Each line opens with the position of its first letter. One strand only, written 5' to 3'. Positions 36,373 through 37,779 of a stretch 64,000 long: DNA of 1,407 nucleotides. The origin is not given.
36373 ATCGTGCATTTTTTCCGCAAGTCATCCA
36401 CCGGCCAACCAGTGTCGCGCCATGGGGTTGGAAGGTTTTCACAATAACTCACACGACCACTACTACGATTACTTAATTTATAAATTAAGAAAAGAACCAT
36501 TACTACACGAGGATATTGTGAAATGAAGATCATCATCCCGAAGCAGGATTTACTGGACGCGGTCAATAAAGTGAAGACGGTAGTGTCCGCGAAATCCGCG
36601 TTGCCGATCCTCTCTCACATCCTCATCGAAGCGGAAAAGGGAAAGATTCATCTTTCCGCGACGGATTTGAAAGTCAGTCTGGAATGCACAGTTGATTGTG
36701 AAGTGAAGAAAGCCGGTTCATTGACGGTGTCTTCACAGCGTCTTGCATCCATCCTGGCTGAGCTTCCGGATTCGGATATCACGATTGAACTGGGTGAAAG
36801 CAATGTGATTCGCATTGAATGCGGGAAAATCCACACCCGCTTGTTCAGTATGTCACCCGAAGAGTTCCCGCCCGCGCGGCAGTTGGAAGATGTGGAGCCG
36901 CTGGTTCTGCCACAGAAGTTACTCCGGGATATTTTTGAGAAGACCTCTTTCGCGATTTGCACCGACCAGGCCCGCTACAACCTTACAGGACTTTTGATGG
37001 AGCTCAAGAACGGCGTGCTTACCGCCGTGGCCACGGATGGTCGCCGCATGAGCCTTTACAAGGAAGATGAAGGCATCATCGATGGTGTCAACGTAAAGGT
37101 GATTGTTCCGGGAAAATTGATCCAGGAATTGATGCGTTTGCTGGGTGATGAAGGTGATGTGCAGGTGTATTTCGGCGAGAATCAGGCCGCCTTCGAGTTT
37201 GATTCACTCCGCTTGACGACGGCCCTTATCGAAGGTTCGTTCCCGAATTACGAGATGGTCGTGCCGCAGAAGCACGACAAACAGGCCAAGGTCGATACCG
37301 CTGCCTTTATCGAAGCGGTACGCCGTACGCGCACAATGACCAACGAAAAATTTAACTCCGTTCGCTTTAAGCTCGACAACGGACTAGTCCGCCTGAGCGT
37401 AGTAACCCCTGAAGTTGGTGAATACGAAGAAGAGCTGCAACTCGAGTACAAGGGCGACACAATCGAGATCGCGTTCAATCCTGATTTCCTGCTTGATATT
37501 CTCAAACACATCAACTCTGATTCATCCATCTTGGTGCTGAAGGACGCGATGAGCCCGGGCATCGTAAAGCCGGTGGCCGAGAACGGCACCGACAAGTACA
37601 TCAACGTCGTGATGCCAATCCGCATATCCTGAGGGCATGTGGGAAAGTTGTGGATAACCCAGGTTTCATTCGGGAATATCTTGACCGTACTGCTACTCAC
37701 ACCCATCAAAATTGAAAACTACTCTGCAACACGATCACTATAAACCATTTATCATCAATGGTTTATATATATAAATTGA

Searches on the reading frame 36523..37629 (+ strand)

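Call 85: search_protein_families(library=pfam, proteins=[window:36523-37629:+], max_evalue=0.0001)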
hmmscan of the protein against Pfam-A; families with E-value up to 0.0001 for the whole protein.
window:36523-37629:+ (369 aa): 3 families
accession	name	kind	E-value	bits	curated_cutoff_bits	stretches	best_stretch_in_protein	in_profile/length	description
PF00712.24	DNA_pol3_beta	-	4.5e-30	104.7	24.4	1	1-116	1-117/120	DNA polymerase III beta subunit, N-terminal domain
PF02767.21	DNA_pol3_beta_2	-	1.3e-29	103.2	27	1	129-242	2-116/116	DNA polymerase III beta subunit, central domain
PF02768.20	DNA_pol3_beta_3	-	2.3e-26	92.4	27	1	246-366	3-120/121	DNA polymerase III beta subunit, C-terminal domain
